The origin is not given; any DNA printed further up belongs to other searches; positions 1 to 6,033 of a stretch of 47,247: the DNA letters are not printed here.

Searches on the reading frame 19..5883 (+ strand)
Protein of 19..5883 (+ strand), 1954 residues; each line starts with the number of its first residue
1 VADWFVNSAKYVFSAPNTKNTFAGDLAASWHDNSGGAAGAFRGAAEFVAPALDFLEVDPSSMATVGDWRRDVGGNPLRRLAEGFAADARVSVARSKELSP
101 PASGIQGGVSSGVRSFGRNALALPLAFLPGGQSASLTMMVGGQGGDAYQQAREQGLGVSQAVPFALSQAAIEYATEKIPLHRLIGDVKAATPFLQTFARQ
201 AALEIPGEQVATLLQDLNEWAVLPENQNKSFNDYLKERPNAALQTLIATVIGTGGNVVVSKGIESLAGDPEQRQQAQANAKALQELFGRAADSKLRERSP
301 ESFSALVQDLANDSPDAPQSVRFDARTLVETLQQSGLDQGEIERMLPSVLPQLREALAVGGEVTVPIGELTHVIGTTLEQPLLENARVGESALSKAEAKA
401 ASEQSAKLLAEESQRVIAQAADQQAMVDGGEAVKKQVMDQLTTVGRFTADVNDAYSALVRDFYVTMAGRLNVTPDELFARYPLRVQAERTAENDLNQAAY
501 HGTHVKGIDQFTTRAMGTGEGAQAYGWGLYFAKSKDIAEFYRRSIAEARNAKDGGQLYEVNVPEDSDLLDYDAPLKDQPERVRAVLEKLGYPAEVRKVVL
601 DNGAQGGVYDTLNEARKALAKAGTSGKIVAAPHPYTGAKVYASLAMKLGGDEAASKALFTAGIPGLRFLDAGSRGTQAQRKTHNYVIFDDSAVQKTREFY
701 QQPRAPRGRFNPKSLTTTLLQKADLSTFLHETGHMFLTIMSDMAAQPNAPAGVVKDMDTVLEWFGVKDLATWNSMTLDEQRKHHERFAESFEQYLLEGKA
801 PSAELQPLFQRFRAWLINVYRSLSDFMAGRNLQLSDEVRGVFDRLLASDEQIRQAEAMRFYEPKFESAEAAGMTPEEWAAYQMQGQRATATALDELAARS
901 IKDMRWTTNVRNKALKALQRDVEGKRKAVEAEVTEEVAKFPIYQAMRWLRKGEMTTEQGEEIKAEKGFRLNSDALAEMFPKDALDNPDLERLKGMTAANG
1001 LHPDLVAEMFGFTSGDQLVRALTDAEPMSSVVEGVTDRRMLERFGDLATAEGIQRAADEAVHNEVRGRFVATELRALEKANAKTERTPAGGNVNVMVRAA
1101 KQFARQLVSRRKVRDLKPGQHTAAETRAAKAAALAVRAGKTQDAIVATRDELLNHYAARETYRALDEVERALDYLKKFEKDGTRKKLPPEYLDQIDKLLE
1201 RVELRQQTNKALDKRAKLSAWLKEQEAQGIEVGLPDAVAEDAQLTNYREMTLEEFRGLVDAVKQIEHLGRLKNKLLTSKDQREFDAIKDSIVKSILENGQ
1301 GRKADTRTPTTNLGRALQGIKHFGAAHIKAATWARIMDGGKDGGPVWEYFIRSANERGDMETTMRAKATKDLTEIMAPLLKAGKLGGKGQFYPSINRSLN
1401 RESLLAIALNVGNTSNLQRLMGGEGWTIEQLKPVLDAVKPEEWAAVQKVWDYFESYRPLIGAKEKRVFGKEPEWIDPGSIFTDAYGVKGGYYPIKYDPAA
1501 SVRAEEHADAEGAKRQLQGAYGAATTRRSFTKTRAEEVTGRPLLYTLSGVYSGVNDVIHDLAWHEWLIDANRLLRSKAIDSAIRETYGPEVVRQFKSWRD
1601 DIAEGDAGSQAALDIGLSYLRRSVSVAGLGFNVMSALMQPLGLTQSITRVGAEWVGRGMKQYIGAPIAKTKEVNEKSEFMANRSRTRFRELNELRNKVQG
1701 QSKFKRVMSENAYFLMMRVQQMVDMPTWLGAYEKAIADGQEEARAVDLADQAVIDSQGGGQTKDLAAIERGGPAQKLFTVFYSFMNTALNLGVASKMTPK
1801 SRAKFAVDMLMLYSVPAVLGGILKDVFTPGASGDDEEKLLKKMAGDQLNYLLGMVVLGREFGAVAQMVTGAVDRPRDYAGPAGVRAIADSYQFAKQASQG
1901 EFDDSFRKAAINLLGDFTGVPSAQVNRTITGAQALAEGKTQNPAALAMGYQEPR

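Call 11: search_protein_families(library=pfam, proteins=[window:19-5883:+], max_evalue=0.01)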
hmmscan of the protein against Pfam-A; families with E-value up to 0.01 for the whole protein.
window:19-5883:+ (1954 aa): 2 families
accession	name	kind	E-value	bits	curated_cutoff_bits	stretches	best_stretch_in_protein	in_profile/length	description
PF18760.7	ART-PolyVal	-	5.2e-05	24.5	31.2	1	500-561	10-57/140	ADP-Ribosyltransferase in polyvalent proteins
PF01187.23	MIF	-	0.00046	20.9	22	0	389-481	10-98/114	Macrophage migration inhibitory factor (MIF)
